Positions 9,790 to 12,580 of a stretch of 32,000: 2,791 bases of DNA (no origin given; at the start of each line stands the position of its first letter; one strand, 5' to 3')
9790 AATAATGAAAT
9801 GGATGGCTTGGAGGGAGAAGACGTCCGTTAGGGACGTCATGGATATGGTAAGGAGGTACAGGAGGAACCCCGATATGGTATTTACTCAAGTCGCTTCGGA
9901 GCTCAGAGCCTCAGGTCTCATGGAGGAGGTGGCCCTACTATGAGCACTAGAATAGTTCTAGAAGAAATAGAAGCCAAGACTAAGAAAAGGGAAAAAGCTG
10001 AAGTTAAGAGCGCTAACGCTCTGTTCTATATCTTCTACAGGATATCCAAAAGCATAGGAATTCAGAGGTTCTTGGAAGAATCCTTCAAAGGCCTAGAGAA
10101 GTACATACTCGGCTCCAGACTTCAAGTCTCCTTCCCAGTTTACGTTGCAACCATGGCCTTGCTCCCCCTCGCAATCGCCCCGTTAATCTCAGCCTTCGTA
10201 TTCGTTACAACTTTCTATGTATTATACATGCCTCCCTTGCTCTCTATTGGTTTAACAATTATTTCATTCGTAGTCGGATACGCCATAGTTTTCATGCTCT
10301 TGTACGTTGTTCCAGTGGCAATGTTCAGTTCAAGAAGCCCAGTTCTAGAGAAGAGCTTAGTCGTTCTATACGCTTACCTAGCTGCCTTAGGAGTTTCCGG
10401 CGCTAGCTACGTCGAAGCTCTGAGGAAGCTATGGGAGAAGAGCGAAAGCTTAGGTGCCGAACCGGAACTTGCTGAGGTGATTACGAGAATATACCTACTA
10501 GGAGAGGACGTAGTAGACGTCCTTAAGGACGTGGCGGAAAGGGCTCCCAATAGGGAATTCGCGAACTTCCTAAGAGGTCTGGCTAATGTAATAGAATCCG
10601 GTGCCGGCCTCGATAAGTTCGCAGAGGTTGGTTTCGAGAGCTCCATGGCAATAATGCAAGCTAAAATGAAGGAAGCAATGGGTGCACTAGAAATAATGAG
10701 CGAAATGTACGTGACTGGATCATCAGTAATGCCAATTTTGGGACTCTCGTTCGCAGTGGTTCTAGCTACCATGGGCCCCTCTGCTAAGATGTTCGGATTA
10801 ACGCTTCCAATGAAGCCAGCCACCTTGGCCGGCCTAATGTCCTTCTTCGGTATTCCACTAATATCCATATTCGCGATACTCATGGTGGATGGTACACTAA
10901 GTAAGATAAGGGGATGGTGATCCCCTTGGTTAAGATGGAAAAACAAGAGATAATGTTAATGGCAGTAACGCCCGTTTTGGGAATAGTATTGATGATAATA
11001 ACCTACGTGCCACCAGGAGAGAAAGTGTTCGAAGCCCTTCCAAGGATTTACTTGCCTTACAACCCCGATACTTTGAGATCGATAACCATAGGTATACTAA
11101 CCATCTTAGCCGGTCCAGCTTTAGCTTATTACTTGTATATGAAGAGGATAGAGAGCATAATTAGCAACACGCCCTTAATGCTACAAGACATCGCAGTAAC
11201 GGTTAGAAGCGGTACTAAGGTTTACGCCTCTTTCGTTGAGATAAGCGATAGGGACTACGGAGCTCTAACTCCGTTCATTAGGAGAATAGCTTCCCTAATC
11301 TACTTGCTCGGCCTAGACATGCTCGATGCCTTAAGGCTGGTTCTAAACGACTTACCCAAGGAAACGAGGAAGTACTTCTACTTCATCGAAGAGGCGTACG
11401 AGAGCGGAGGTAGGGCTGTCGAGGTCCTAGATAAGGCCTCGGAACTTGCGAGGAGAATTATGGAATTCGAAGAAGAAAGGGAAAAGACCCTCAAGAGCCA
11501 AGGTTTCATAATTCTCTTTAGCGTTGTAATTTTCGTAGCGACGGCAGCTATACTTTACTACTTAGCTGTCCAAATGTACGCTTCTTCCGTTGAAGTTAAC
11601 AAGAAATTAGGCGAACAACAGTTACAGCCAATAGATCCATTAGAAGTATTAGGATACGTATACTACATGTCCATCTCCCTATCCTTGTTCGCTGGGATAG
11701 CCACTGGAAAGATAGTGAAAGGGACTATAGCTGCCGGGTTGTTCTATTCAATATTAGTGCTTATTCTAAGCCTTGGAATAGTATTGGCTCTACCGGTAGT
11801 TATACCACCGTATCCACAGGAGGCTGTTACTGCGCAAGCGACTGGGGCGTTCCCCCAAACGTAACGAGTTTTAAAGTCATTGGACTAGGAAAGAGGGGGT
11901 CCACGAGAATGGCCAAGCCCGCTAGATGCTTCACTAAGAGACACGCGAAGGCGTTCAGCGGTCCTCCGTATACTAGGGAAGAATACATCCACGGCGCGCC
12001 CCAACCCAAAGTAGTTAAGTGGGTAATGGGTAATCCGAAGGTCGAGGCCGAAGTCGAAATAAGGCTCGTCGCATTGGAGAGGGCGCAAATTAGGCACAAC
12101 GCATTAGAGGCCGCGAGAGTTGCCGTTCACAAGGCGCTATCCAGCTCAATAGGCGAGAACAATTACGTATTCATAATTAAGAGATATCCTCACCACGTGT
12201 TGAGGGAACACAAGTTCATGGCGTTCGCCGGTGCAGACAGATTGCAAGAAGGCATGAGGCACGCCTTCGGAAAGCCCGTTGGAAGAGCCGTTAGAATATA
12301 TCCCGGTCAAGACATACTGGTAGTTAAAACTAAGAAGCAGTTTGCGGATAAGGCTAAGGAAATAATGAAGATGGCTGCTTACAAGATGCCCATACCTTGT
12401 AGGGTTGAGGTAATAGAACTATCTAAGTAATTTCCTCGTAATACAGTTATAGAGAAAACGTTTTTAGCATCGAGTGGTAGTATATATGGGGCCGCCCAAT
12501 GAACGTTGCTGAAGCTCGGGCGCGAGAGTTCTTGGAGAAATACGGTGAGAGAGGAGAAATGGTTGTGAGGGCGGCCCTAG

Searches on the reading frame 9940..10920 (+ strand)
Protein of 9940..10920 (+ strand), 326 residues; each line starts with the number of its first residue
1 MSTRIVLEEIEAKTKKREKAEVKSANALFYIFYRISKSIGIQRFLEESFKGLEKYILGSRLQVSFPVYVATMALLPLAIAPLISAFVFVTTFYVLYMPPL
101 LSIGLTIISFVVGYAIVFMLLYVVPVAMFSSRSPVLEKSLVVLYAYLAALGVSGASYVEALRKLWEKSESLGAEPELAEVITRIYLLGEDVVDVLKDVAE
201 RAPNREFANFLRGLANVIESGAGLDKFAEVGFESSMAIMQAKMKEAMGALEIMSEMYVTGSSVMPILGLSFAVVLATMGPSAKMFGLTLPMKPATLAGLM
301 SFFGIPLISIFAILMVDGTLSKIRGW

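Call 48: search_protein_families(library=pfam, proteins=[window:9940-10920:+], max_evalue=0.01)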
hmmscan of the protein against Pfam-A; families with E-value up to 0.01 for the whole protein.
window:9940-10920:+ (326 aa): 1 family
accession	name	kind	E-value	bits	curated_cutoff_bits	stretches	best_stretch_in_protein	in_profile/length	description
PF00482.28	T2SSF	-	1.1e-06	29.1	25.2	1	145-268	3-121/125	Type II secretion system (T2SS), protein F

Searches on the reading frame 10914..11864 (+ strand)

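Call 48: search_protein_families(library=pfam, proteins=[window:10914-11864:+], max_evalue=0.01)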
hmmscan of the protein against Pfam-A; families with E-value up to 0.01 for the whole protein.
window:10914-11864:+ (316 aa): 1 family
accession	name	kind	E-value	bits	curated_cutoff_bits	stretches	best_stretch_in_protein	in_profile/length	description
PF00482.28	T2SSF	-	2.1e-08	34.6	25.2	1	90-214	2-123/125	Type II secretion system (T2SS), protein F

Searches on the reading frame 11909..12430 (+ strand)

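Call 48: search_protein_families(library=pfam, proteins=[window:11909-12430:+], max_evalue=0.01)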
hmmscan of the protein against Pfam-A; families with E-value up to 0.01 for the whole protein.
window:11909-12430:+ (173 aa): 1 family
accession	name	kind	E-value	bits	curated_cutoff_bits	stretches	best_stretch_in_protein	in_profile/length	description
PF00252.24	Ribosomal_L16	-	5.3e-29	101.3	27.9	1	18-166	3-131/132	Ribosomal protein L16p/L10e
